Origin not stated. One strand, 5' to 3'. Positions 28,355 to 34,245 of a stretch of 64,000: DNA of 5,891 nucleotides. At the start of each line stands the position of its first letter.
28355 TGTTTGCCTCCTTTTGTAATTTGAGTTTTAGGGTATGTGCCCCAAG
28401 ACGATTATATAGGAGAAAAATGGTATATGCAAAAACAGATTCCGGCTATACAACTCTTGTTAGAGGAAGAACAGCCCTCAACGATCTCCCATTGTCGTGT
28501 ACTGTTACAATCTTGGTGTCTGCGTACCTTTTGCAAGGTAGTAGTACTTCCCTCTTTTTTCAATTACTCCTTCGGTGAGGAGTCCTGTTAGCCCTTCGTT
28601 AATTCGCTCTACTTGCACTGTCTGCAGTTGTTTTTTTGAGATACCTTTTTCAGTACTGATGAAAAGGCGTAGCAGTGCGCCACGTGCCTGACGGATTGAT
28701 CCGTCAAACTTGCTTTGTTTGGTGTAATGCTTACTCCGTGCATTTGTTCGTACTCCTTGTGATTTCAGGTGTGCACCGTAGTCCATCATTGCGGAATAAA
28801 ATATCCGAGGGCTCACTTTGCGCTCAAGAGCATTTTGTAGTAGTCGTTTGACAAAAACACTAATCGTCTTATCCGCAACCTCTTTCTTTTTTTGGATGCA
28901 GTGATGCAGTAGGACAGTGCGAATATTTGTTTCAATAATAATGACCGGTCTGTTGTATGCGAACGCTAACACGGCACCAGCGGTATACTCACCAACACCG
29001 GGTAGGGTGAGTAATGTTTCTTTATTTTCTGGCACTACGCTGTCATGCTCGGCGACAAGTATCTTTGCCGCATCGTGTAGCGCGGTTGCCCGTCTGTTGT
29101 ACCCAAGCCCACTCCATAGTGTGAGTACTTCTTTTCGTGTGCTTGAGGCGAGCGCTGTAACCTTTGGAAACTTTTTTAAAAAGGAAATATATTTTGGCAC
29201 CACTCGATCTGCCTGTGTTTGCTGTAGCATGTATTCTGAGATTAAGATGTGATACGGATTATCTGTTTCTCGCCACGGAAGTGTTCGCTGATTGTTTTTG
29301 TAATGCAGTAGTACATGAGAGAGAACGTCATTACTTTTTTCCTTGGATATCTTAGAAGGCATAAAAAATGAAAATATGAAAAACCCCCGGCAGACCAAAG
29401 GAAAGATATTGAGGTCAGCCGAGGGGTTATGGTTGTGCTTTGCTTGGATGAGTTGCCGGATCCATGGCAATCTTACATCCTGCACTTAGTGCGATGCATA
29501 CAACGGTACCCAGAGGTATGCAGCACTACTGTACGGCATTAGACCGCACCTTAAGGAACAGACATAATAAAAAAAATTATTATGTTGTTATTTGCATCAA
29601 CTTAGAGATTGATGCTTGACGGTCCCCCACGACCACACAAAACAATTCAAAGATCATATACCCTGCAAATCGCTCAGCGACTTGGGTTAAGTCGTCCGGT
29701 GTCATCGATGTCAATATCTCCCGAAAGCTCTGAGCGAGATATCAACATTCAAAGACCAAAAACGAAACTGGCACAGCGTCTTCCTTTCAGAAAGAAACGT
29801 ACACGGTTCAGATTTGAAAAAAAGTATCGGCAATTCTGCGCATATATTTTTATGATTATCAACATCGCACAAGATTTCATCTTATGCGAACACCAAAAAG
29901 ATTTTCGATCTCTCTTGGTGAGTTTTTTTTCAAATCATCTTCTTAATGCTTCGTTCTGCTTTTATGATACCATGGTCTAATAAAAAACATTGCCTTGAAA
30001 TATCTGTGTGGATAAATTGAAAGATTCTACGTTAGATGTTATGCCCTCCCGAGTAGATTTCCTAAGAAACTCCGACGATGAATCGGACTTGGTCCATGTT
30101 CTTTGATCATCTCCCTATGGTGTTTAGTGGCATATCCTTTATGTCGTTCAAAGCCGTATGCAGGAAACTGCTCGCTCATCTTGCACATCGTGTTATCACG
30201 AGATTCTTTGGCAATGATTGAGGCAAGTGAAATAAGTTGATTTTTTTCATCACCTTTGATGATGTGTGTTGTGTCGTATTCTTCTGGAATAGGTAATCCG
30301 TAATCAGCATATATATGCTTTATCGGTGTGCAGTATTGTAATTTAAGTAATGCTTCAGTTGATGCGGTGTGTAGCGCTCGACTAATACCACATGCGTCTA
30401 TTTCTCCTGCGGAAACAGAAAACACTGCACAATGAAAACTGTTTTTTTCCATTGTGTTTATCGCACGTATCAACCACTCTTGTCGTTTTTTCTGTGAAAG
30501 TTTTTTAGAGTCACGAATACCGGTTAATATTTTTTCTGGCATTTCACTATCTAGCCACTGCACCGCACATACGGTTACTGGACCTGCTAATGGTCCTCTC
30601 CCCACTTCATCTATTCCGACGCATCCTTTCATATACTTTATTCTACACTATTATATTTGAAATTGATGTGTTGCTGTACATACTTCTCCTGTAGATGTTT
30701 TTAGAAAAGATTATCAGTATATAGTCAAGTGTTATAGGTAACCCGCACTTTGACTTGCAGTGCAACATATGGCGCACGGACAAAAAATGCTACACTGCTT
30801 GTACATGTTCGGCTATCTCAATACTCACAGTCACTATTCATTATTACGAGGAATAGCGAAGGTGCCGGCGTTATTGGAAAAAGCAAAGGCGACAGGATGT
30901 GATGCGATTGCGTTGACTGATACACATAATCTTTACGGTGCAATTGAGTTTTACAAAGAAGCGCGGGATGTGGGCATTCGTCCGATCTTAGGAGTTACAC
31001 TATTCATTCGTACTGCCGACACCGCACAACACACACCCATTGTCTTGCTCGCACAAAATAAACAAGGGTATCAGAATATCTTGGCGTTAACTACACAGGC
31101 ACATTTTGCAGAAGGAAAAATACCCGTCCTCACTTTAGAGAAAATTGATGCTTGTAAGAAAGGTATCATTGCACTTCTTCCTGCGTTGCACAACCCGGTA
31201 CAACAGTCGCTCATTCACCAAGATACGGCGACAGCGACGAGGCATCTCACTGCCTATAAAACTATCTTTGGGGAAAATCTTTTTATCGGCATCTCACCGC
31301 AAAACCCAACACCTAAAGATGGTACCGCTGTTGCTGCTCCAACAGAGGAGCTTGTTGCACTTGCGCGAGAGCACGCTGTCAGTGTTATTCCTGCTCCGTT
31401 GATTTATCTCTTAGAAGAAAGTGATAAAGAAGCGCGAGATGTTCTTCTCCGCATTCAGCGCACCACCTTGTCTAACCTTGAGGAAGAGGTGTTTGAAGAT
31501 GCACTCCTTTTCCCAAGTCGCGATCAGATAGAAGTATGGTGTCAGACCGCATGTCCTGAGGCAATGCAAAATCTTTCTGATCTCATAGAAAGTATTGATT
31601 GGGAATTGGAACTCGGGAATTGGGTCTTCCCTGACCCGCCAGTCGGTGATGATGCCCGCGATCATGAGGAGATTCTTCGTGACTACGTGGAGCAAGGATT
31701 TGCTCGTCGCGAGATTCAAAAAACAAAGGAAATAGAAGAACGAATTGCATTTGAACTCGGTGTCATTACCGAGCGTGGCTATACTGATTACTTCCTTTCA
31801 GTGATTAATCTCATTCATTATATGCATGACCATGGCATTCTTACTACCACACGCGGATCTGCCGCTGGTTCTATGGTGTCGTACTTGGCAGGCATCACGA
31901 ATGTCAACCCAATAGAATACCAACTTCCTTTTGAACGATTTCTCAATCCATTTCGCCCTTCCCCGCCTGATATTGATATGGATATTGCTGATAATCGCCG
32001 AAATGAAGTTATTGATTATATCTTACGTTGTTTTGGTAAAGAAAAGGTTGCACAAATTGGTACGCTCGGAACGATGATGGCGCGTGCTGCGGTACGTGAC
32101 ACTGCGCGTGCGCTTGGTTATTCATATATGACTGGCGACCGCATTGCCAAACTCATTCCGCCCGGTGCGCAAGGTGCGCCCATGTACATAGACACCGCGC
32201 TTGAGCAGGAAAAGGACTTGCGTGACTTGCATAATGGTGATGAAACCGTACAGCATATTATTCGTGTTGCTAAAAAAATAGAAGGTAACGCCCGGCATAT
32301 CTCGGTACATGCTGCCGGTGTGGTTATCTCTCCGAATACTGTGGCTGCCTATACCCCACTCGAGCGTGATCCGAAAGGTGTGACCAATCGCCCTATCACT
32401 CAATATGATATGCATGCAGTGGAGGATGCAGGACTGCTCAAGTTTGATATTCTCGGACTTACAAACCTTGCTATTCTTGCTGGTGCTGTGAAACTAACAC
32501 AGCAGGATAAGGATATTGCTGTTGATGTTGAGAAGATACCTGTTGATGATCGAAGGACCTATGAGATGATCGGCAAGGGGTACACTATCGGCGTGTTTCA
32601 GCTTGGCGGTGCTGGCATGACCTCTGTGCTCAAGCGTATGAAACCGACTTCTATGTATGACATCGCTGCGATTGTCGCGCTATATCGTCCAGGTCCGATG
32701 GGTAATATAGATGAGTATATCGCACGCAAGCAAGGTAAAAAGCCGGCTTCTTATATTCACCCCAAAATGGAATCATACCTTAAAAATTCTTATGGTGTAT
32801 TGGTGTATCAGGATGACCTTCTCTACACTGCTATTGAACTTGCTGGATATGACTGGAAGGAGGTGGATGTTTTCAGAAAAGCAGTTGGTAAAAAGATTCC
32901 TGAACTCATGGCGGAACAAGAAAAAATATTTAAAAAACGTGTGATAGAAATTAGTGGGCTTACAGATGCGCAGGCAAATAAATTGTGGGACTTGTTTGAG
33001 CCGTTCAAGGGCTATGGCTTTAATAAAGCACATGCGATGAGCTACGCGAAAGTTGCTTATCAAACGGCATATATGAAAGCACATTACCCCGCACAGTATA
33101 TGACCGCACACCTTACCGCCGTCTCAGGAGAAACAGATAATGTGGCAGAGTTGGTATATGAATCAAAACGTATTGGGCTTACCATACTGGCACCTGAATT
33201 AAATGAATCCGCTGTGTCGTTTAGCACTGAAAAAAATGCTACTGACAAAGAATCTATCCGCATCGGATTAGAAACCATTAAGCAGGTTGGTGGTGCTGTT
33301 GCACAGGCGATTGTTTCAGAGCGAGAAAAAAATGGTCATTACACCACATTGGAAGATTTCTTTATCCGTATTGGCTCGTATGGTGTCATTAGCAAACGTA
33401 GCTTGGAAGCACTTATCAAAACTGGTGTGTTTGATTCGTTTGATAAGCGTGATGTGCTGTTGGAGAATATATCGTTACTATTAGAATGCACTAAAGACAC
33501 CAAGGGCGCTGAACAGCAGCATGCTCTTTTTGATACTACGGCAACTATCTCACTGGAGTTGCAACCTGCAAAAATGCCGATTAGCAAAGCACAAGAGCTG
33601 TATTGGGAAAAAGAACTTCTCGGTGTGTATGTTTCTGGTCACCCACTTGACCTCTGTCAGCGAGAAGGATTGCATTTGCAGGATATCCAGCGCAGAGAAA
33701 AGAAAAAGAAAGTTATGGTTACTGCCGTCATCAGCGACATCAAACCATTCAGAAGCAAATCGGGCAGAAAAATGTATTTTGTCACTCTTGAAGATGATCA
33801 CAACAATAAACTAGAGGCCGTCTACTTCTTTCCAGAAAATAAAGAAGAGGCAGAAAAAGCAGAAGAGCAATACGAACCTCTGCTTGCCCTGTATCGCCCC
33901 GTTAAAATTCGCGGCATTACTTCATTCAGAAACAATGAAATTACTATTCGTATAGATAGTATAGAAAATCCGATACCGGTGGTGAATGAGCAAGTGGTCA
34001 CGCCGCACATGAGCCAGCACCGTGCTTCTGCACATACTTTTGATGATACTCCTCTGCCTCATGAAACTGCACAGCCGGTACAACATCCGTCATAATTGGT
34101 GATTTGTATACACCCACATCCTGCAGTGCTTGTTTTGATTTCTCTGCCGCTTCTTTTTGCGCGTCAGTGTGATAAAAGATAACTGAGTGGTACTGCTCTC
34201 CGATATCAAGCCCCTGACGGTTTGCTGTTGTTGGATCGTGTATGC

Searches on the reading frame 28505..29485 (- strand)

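Call 56: search_protein_families(library=pfam, proteins=[window:28505-29485:-], max_evalue=0.001)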
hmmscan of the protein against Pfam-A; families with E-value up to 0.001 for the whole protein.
window:28505-29485:- (326 aa): 2 families
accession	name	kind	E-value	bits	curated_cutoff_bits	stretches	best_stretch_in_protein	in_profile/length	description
PF00730.31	HhH-GPD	-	4.9e-14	53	26.2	1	82-207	1-98/108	HhH-GPD superfamily base excision DNA repair protein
PF00633.29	HHH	-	1.2e-07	31.7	24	1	147-175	2-30/30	Helix-hairpin-helix motif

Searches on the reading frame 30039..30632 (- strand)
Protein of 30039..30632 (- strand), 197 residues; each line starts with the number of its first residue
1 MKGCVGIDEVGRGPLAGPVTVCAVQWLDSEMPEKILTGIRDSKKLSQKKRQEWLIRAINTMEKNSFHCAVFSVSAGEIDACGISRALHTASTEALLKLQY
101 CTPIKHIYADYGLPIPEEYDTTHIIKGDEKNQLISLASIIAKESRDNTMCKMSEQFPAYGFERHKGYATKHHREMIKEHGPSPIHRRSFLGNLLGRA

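Call 56: search_protein_families(library=pfam, proteins=[window:30039-30632:-], max_evalue=0.001)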
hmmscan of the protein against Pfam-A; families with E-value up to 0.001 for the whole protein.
window:30039-30632:- (197 aa): 1 family
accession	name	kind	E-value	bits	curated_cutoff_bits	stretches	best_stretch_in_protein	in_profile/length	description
PF01351.25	RNase_HII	-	4.3e-34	118.6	25.8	1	5-189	1-196/199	Ribonuclease HII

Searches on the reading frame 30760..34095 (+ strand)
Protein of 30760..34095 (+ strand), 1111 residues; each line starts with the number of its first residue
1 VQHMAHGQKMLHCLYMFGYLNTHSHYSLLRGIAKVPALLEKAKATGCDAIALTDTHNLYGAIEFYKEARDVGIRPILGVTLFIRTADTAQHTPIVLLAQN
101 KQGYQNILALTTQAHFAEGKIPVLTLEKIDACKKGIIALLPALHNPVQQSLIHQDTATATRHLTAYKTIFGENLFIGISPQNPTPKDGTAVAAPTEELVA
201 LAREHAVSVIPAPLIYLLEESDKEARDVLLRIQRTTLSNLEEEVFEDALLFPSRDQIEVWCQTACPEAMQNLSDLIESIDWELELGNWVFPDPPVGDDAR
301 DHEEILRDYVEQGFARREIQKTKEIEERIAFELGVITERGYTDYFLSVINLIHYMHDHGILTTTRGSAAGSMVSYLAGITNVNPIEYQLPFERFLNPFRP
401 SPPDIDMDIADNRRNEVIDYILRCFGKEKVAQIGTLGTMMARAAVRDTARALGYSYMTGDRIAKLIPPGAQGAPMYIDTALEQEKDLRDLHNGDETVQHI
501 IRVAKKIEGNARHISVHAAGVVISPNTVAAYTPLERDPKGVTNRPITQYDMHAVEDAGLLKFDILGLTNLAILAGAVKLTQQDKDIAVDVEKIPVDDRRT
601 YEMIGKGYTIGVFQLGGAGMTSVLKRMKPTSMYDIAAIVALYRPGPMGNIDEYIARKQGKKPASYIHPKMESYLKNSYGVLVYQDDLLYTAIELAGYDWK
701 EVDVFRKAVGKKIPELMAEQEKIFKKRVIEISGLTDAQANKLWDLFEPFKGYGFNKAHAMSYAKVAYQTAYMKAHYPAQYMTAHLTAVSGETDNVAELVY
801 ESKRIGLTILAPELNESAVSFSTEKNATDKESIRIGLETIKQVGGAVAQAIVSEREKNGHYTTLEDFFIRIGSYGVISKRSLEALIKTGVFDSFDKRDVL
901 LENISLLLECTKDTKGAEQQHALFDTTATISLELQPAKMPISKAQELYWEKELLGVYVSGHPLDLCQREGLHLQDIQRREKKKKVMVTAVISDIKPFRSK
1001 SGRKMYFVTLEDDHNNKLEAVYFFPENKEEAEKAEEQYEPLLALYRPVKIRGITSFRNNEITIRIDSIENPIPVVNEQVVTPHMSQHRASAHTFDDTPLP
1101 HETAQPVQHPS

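Call 17: search_protein_families(library=ncbifam, proteins=[window:30760-34095:+], max_evalue=0.01)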
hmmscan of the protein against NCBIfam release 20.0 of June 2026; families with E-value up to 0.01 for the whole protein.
window:30760-34095:+ (1111 aa): 16 families
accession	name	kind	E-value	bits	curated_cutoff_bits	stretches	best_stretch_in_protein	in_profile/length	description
NF004226.0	PRK05673.1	equivalog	1.4e-287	957.1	1002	1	17-1070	6-1061/1146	DNA polymerase III subunit alpha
TIGR00594.1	polc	superfamily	5.6e-269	895.4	434.35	1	19-1023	3-1022/1022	DNA polymerase III subunit alpha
NF005298.0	PRK06826.1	equivalog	6.5e-264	878.5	1260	1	16-1059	4-1059/1151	DNA polymerase III subunit alpha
NF005377.0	PRK06920.1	equivalog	3.9e-221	736.9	1806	1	17-1027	3-986/1108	DNA polymerase III subunit alpha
NF005617.0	PRK07374.1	equivalog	2.5e-203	678.1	1653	1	18-1023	4-1040/1170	DNA polymerase III subunit alpha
NF005516.0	PRK07135.1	equivalog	7.5e-173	577.1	1084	2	256-1034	183-949/974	DNA polymerase III DnaE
NF005582.0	PRK07279.1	equivalog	4.6e-168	561.2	1279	1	16-1031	1-931/1033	DNA polymerase III subunit alpha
NF004225.0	PRK05672.1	subfamily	3.2e-166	555.2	939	1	18-1014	7-984/1047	error-prone DNA polymerase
NF004550.0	PRK05898.1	equivalog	5.5e-160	534.6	1182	2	265-1026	191-940/971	DNA polymerase III subunit alpha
NF007079.0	PRK09532.1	equivalog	1.7e-129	433.5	1525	1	18-753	4-775/876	DNA polymerase III subunit alpha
NF005616.0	PRK07373.1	equivalog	1.5e-50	172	646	1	754-1032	38-328/449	DNA polymerase III subunit alpha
NF001688.0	PRK00448.1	equivalog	5e-37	127.1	873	4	89-386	612-914/1445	PolC-type DNA polymerase III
TIGR01405.1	polC_Gram_pos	equivalog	5.9e-33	113.7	1043.45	6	90-385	379-678/1211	DNA polymerase III subunit alpha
NF041577.1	nside_bi_sphtase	equivalog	0.0001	21.6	400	1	22-91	6-75/276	3',5'-nucleoside bisphosphate phosphatase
TIGR01259.1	comE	subfamily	0.0002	21.3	152.35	1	834-867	67-100/120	comEA protein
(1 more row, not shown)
